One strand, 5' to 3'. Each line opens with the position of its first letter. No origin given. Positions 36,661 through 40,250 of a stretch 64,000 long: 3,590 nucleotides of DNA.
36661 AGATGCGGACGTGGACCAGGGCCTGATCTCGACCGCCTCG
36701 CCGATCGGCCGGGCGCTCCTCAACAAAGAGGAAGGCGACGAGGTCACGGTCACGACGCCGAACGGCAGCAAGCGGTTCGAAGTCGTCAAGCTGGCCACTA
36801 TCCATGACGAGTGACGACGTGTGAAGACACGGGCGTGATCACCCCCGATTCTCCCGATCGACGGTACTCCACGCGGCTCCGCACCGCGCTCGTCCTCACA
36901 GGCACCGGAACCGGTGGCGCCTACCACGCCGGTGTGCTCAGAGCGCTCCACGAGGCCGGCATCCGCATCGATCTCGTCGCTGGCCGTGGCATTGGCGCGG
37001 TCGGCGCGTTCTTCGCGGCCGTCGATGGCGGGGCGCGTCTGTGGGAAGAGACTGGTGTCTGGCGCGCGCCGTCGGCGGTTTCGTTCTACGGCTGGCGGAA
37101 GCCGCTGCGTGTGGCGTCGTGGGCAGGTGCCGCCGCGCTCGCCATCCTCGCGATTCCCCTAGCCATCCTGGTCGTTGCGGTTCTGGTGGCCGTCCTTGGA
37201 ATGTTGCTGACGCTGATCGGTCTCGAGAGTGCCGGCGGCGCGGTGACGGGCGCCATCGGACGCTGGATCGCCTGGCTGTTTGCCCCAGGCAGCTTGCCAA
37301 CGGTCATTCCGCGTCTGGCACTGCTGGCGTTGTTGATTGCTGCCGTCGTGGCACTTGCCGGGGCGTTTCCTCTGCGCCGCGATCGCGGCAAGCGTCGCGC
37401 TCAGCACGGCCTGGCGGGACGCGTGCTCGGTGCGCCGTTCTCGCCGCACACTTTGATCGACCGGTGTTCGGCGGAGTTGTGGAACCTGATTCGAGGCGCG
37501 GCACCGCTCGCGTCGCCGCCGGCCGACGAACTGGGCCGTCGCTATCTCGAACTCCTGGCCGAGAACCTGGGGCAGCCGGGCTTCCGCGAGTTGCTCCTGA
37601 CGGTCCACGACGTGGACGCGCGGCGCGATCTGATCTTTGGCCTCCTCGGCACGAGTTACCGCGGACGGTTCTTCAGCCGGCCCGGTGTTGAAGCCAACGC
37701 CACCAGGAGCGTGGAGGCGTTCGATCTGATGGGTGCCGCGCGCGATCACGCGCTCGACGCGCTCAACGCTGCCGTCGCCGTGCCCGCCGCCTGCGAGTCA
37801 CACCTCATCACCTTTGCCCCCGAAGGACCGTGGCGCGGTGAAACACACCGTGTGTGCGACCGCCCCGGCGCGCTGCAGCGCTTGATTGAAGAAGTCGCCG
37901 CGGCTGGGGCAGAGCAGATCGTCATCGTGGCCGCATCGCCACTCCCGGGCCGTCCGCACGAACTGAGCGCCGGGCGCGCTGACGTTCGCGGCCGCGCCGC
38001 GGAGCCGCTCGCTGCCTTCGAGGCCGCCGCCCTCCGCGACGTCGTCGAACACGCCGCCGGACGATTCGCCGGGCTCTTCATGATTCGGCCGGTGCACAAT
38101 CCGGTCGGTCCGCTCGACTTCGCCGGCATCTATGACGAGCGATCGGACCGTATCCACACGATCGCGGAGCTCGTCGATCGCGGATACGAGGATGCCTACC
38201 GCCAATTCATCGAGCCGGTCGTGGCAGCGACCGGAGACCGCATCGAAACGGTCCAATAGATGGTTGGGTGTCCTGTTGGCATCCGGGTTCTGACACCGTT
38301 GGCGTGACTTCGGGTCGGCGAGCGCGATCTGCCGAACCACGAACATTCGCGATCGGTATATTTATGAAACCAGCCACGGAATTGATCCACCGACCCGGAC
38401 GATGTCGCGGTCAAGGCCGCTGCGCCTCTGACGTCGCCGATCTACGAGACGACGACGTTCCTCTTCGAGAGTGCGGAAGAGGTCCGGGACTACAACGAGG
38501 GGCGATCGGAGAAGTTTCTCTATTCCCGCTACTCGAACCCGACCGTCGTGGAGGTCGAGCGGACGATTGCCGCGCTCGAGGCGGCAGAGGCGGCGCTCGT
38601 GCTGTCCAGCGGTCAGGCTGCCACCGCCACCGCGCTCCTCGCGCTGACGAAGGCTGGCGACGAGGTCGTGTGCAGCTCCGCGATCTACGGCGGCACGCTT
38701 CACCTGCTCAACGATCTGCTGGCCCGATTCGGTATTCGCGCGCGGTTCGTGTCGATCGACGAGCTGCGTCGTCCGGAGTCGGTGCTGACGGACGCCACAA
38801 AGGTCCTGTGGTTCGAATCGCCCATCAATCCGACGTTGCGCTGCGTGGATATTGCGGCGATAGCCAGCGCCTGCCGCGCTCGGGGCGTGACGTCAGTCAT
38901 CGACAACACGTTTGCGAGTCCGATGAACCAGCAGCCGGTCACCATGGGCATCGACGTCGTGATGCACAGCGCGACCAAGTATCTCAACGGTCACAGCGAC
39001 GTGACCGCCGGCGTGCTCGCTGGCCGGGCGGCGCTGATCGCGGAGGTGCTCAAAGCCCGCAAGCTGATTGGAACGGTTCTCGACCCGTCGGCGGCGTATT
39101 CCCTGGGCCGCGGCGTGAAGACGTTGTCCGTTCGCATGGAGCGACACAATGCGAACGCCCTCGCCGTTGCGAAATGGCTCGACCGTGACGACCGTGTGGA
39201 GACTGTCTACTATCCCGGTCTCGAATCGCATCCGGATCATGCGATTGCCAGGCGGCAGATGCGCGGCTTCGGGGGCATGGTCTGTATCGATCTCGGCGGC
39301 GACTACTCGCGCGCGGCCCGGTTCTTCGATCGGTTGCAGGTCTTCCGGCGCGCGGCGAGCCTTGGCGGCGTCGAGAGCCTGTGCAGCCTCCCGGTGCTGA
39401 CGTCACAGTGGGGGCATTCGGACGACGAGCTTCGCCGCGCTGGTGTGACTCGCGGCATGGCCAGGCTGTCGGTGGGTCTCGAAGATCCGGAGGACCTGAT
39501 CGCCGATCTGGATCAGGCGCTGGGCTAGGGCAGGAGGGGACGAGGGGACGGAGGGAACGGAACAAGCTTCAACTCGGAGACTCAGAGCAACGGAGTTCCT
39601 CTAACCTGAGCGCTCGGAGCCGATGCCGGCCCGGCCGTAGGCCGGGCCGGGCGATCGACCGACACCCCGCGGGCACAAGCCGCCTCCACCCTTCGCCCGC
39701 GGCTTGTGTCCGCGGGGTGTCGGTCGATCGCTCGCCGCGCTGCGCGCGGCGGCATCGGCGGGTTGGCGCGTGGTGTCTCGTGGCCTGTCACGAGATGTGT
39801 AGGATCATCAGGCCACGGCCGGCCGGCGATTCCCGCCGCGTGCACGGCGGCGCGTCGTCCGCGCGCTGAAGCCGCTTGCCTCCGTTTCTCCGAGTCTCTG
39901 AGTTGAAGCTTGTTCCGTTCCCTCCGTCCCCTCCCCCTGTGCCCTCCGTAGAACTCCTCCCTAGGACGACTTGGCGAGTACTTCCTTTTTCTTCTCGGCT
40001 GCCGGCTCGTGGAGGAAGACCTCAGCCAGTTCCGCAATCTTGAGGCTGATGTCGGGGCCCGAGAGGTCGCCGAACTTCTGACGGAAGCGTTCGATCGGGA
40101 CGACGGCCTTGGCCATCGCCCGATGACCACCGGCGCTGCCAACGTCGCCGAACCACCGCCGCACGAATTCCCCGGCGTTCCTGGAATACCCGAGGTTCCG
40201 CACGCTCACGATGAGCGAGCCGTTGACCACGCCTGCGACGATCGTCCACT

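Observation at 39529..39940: About 410-bp MITE-like nested palindromic element between two convergent genes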

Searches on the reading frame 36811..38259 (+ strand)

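Call 13: search_protein_families(library=pfam, proteins=[window:36811-38259:+])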
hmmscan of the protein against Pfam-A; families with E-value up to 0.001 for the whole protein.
window:36811-38259:+ (482 aa): 1 family
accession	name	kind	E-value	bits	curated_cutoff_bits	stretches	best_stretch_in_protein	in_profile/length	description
PF01734.28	Patatin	-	6.4e-06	26.9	27.7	1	27-92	1-69/191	Patatin-like phospholipase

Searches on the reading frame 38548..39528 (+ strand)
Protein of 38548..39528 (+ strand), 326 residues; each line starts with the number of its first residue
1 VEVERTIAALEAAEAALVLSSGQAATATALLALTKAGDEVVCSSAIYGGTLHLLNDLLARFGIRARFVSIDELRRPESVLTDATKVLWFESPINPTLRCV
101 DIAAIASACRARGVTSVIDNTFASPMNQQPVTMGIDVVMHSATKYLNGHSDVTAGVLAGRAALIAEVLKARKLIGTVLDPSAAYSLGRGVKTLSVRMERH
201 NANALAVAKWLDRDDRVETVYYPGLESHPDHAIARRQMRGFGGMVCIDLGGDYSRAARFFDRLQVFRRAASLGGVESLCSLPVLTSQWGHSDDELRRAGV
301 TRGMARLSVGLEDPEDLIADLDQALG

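Call 13: search_protein_families(library=pfam, proteins=[window:38548-39528:+])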
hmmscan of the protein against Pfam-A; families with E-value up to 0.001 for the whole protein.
window:38548-39528:+ (326 aa): 3 families
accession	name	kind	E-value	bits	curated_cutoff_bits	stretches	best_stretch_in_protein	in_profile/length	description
PF01053.26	Cys_Met_Meta_PP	-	2e-115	385.9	27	1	3-325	57-380/381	Cys/Met metabolism PLP-dependent enzyme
PF00266.25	Aminotran_5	-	8e-05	22.2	21.5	1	14-167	62-221/371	Aminotransferase class-V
PF01212.27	Beta_elim_lyase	-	9.9e-05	22.2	27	0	2-44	36-78/288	Beta-eliminating lyase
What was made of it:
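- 38386..39528 (+): Flanking gene 1: Cys/Met-metabolism PLP enzyme, 3' part, with stop TAG at 39526-39528. The N-terminal ~56 residues are out of frame in the window. Pfam PF01053 at E = 2e-115, covering profile positions 57-380 of 381 (call 13).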

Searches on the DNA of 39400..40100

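Call 10: search_rna_families(source=window, start=39400, end=40100, threshold=evalue, max_evalue=10)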
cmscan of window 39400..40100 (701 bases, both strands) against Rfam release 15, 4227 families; matches with E-value up to 10: 6.
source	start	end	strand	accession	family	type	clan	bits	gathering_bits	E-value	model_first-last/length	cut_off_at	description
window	39621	39728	-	RF02868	ncS037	Gene; sRNA;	-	21.8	112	0.28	1-152/152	no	Burkholderia sRNA 37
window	39666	39716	+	RF03934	mir-m107-1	Gene; miRNA;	-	19.8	83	0.67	1-65/65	no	mir-m107-1 microRNA precursor family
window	39666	39716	-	RF03934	mir-m107-1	Gene; miRNA;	-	17.6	83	2.4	1-65/65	no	mir-m107-1 microRNA precursor family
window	39798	39861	-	RF02808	PyrR210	Gene; snRNA; snoRNA; HACA-box;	-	16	59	2.1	1-59/59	no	Pyrobaculum sRNA 210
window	39650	39731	+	RF02505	Atu_L6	Gene; sRNA;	-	15.6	100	0.67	69-121/124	no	Rhizobiales sRNA Atu_L6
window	39651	39731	-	RF02532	MNV_3UTR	Cis-reg;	-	12.1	70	4.4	26-116/222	no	Murine norovirus 3'UTR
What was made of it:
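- On Any curated RNA family (Rfam 15): The best sub-threshold hit scored 21.8 bits against a gathering score of 112 (call 10).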

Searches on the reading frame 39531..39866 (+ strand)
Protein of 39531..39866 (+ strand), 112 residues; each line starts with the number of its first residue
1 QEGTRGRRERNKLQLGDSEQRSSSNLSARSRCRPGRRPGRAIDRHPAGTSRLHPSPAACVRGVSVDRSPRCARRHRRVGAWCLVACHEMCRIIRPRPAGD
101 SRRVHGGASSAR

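Call 48: find_homologous_proteins(query=window:39531-39866:+, max_evalue=0.001)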
Query window:39531-39866:+: 52 candidates shared short words with the query, none scored E <= 0.001.
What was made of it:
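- Checked: The ORFs running through the element have no homologues among 5.8 billion proteins (call 48).
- The translated element has no protein homologues (call 48).
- Tried and rejected: Searching protein space with the translated element, to catch spurious ORFs over other copies, found nothing (call 48).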
